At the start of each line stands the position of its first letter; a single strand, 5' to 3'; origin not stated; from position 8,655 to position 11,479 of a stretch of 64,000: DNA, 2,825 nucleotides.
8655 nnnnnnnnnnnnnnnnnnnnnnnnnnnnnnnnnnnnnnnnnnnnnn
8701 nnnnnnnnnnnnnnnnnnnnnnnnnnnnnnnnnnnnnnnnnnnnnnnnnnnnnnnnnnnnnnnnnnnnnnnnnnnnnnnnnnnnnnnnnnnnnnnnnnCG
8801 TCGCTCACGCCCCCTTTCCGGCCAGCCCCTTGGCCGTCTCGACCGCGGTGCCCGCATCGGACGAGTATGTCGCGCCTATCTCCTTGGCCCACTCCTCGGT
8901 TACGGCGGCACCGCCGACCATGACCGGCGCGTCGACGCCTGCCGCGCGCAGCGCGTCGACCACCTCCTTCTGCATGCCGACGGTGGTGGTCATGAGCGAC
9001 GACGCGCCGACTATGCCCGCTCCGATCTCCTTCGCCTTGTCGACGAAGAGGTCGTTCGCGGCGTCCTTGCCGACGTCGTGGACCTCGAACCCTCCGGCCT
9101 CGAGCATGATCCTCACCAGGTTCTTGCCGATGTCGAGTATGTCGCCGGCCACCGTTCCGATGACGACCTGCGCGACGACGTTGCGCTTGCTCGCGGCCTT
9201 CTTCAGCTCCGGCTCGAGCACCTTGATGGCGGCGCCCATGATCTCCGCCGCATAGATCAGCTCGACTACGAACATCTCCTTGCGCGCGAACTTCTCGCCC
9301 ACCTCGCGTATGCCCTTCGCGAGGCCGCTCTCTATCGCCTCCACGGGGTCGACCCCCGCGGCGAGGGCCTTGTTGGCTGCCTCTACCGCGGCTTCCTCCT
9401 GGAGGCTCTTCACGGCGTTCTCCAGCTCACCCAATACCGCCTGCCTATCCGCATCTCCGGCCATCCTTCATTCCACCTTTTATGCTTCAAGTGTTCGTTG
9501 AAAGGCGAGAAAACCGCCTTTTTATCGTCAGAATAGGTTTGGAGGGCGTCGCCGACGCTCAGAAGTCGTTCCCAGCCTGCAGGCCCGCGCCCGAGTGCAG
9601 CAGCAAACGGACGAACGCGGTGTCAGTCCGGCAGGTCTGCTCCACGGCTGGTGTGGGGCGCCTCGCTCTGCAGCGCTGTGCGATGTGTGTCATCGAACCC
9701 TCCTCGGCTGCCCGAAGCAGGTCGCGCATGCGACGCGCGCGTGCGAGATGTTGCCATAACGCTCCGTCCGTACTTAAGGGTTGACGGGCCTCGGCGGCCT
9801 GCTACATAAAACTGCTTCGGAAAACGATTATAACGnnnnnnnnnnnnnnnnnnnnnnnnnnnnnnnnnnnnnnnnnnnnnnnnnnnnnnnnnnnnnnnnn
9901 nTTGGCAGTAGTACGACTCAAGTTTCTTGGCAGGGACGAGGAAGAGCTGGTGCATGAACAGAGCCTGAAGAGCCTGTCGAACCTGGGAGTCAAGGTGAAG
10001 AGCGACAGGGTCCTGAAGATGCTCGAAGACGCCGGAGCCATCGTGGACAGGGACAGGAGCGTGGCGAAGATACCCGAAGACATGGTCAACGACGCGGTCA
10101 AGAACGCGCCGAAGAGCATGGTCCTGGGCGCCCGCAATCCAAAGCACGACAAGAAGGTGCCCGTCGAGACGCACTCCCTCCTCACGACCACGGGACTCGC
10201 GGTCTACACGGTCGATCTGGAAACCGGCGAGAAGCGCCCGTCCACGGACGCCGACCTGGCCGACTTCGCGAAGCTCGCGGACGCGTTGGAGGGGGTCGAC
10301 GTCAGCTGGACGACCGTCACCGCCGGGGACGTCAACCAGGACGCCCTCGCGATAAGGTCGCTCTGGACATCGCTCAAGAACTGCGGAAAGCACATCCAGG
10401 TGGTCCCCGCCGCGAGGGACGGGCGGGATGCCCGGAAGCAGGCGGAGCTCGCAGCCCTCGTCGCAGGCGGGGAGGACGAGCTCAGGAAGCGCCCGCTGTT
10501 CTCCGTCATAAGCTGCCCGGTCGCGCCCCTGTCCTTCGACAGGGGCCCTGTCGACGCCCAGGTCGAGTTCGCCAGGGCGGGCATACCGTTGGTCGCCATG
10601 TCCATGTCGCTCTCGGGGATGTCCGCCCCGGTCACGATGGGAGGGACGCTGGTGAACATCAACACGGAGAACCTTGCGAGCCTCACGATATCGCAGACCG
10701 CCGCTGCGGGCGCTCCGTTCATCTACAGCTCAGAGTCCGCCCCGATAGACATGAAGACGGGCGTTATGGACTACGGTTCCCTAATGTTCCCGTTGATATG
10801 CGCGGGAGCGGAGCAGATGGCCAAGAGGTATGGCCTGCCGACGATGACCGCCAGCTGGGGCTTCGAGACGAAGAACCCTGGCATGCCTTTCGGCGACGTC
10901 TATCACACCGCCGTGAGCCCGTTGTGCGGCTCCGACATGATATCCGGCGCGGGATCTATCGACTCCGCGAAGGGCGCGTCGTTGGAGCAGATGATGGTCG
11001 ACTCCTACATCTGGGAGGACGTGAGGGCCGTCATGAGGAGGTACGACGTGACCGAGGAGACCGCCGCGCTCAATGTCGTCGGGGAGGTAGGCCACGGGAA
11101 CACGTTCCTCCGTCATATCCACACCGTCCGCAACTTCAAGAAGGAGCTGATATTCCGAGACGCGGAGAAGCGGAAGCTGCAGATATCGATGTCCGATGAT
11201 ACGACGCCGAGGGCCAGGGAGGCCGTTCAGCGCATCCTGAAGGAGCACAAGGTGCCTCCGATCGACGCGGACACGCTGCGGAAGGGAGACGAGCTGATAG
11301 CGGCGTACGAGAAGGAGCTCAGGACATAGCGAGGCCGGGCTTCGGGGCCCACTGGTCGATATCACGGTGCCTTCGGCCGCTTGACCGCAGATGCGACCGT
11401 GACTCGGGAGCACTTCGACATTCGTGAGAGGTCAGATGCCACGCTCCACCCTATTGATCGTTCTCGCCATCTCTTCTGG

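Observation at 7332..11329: Divergent pair of non-pyrrolysine MttB-superfamily methyltransferases around one corrinoid protein: a methyl-substrate module of unknown specificity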

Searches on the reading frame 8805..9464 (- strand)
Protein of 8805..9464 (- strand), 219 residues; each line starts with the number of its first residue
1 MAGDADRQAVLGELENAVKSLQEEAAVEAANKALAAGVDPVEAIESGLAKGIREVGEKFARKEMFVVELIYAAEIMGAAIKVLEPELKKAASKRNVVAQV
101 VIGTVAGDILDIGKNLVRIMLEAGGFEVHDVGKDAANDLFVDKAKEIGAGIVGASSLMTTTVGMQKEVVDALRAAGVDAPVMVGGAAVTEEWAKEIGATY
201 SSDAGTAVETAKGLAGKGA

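Call 3: search_protein_families(library=pfam, proteins=[window:8805-9464:-])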
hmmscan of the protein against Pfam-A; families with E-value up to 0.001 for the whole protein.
window:8805-9464:- (219 aa): 2 families
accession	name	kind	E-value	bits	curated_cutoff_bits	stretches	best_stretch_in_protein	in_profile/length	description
PF02310.24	B12-binding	-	1.6e-20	73.6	32.1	1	99-199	2-106/121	B12 binding domain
PF02607.22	B12-binding_2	-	2.7e-18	66.4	23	1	13-84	4-74/74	B12 binding domain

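Call 5: search_protein_families(library=ncbifam, proteins=[window:8805-9464:-], max_evalue=0.00001)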
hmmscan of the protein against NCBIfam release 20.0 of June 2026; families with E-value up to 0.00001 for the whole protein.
window:8805-9464:- (219 aa): 11 families
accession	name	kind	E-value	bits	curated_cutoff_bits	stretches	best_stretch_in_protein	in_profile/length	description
TIGR02370.1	pyl_corrinoid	subfamily_domain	2.4e-53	180.5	215.3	1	14-201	2-190/197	methyltransferase cognate corrinoid protein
NF041607.1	dimeth_corrin_MtbC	equivalog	5.4e-51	173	350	1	15-213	2-201/203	dimethylamine corrinoid protein MtbC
NF047995.1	corrinoid_MtgC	exception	7.9e-46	156.2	310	1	10-213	4-211/215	glycine betaine-specific corrinoid protein MtgC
NF047996.1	corrin_MtgC_2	exception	2.4e-37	128.5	370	1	25-214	19-209/212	glycine betaine-specific corrinoid protein MtgC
TIGR02082.1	metH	equivalog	4.8e-34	117.2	1010.85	1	18-203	654-840/1182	methionine synthase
NF040669.1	MtaC2_Meth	equivalog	2e-33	115.9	450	1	18-204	50-235/267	methanol--corrinoid protein MtaC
NF040655.1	MtaC_Meth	equivalog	1.6e-27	96.2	420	1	10-211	35-234/253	methanol--corrinoid protein MtaC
NF007024.0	PRK09490.1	equivalog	5.2e-27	94.1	1497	1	29-197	680-852/1234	methionine synthase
NF002612.0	PRK02261.1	equivalog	2.1e-09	37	110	1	98-189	4-96/148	methylaspartate mutase subunit S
NF052513.1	TransRegCarH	equivalog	2.2e-08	33.7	400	1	13-205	82-268/274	HTH-type transcriptional repressor CarH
TIGR01501.1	MthylAspMutase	equivalog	1.7e-07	31.1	135.8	1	99-188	3-93/134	methylaspartate mutase subunit S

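Call 14: search_solved_structures(query=window:8805-9464:-, show_alignments=4, max_evalue=1e-10)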
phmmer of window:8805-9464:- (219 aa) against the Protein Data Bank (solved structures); distinct sequences matched with E-value up to 1e-10: 16.
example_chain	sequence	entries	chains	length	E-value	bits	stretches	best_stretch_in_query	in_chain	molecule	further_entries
7xcn_M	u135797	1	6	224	4.8e-47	163.6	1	5-214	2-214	Trimethylamine methyltransferase corrinoid protein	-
1y80_A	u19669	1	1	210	3.1e-38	134.9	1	13-212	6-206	Predicted cobalamin binding protein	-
4jgi_A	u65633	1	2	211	4.7e-33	118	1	16-209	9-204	Putative uncharacterized protein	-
3ezx_A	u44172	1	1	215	4e-28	102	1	8-212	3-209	Monomethylamine corrinoid protein 1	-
1bmt_A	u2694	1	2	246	4e-24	88.9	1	30-202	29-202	METHIONINE SYNTHASE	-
1k7y_A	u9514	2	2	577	5.1e-23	85.3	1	30-202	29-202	methionine synthase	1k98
3bul_A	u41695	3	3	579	8.4e-23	84.6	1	31-202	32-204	Methionine synthase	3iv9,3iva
8ssd_A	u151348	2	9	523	1.3e-22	83.9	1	30-202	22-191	Methionine synthase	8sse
8g3h_A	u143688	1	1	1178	1.5e-22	83.7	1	37-201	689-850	Methionine synthase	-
8ssc_A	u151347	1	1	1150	2.5e-22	83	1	29-202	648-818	Methionine synthase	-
9cbp_A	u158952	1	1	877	4.4e-22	82.2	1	29-202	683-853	Methionine synthase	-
9cbq_A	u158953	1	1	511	8.3e-22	81.3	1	29-202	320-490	Methionine synthase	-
9cbo_A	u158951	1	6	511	1.1e-21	80.9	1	29-202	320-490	Methionine synthase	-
9cbr_A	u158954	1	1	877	1.5e-21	80.5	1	29-202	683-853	Methionine synthase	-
2i2x_B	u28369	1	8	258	3e-18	69.7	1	15-212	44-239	Methyltransferase 1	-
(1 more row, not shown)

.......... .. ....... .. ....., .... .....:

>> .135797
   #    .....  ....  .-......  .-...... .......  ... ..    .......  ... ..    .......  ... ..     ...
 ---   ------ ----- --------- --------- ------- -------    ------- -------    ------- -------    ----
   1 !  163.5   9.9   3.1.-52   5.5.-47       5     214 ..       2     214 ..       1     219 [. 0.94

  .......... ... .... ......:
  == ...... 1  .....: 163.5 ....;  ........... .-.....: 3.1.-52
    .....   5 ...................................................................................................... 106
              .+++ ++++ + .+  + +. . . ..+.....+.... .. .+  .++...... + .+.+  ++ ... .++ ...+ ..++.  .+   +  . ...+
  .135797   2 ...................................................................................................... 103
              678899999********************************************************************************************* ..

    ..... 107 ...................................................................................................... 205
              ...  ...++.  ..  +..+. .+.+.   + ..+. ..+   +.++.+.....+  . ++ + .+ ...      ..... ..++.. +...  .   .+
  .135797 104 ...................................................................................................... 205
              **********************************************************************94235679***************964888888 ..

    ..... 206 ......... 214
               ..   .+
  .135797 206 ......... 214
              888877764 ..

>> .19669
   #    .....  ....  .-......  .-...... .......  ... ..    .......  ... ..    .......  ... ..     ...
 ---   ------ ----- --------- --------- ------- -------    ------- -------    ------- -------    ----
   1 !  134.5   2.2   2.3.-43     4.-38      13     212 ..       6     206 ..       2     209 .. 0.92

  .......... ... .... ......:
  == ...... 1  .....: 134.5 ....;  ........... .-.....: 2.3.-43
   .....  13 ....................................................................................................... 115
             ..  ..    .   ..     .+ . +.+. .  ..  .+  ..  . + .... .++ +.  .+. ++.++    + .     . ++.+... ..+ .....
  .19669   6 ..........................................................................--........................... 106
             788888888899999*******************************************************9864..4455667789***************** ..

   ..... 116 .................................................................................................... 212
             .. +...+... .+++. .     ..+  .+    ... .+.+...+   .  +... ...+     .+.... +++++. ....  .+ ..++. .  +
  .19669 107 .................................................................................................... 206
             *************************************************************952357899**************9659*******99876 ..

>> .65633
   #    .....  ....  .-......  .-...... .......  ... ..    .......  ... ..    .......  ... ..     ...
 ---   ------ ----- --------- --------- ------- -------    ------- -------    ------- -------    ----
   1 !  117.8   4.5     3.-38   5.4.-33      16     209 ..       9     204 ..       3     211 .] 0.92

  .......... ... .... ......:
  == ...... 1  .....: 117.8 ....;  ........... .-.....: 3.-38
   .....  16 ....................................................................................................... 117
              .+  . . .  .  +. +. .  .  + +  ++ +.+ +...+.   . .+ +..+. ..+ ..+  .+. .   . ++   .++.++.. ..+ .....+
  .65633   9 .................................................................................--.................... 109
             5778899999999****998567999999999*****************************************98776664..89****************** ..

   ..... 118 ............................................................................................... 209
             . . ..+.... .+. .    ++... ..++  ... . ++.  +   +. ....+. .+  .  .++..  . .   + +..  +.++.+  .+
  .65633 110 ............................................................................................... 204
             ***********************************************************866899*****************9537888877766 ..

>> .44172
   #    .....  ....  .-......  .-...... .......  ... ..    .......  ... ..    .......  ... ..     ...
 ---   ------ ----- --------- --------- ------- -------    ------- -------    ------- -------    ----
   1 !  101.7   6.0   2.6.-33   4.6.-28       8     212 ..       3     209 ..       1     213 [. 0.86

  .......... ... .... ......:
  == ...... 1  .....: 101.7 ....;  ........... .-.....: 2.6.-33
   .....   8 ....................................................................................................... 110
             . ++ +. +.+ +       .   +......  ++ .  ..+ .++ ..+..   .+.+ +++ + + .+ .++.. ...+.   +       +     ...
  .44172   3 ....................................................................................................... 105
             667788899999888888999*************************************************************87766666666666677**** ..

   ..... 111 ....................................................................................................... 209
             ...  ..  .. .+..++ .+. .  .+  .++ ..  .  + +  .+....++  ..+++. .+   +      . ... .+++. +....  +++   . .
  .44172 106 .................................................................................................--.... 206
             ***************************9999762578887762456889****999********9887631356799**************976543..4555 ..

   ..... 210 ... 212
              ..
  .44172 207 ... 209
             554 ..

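Call 79: list_cluster_members(proteins=[window:8805-9464:-, window:9562-9693:-, window:9902-11329:+, window:48303-49730:-])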
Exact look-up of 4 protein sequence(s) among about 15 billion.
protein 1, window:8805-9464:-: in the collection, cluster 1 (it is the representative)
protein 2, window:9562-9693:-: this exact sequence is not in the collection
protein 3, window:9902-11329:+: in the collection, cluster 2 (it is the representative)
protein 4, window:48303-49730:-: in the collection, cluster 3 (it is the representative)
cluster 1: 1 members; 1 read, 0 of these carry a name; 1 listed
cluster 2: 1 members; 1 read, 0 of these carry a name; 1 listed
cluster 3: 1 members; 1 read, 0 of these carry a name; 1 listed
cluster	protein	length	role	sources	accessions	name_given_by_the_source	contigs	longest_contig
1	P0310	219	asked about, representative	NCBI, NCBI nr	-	-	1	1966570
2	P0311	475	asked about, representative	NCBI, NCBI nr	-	-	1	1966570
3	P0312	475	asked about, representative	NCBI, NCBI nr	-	-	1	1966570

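Call 80: find_encoding_contigs(protein=window:8805-9464:-, flank=10000, max_places=3)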
Protein window:8805-9464:- (219 aa): no gene with exactly this product is on record in the collection.

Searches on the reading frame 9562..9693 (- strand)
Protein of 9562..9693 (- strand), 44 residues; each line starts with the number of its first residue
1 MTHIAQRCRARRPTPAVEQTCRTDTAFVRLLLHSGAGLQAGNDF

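Call 59: search_protein_families(library=pfam, proteins=[window:9562-9693:-], max_evalue=10)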
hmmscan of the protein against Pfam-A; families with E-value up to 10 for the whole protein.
seq(44 aa): 0 families

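Call 62: find_homologous_proteins(query=A2, max_evalue=0.001)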
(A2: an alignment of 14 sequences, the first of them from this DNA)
Query A2 (14 sequences) (44 aa, profile of the alignment): 39 proteins with E <= 0.001 among 337 candidates.
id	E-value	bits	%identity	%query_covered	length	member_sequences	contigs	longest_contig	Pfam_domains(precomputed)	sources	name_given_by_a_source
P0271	1.9e-19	87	79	95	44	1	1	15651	-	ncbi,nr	ncbi:MAG: hypothetical protein OEM29_08255 [Thermoplasmata archaeon]|nr:hypothetical protein [Thermo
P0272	2.2e-19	87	70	98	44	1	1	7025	-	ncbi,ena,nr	ncbi:MAG TPA: hypothetical protein VMW71_04420 [Thermoplasmata archaeon]|nr:hypothetical protein [Th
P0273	1.9e-18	84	64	82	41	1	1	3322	-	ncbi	ncbi:MAG: hypothetical protein WBC49_04155 [Thermoplasmata archaeon]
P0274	4.2e-18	83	61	75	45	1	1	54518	-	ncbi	-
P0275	7.9e-18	82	71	95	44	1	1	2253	-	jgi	jgi:hypothetical protein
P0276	1.3e-17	81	46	64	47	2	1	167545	-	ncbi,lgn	-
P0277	2.1e-17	81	43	91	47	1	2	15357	-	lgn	-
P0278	2.2e-17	81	46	64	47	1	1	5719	-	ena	-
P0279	3.9e-17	80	45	86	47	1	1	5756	-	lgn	-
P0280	4.2e-17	80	86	100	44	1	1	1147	-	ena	-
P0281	4.2e-17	80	76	95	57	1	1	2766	-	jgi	-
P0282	6.1e-17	79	50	64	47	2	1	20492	-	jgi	-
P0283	1.2e-16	78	46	64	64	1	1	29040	-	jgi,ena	jgi:hypothetical protein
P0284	1.9e-16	78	60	45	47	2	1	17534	-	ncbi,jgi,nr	ncbi:MAG TPA: hypothetical protein HA364_09085 [Thermoplasmata archaeon]|nr:hypothetical protein [Th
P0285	2.1e-16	77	46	82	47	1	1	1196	-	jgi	jgi:hypothetical protein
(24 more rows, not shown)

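Call 81: predict_structure(alignment_id=A3)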
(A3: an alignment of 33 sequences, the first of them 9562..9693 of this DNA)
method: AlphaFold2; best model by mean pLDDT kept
length: 44 residues; sequences in the alignment: 33
mean_pLDDT: 64.8   pTM: 0.27
mean pLDDT of the five models: 64.8, 63.1, 62.1, 61.7, 61.6
residues with pLDDT >= 90: 0; 70-90: 11; 50-70: 30; < 50: 3
segments of 3 or more residues with pLDDT < 50: none
pLDDT, mean of each block of 10 residues (from residue 1): 57 63 77 68 51
secondary structure, 60 per line:
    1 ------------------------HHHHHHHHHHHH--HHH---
elements in order: H25-36

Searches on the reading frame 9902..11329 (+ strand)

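Call 3: search_protein_families(library=pfam, proteins=[window:9902-11329:+])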
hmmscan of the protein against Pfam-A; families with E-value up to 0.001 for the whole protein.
window:9902-11329:+ (475 aa): 1 family
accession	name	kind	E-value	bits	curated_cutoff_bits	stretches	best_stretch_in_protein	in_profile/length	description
PF06253.16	MTTB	-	1.4e-63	215.1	25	1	5-467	30-493/500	Trimethylamine methyltransferase (MTTB)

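Call 5: search_protein_families(library=ncbifam, proteins=[window:9902-11329:+], max_evalue=0.00001)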
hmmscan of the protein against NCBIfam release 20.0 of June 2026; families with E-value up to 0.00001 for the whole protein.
window:9902-11329:+ (475 aa): 1 family
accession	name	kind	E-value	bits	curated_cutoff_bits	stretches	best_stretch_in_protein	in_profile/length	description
TIGR02369.2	trimeth_pyl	equivalog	1e-110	370.5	525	1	5-467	2-466/469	[trimethylamine--corrinoid protein] Co-methyltransferase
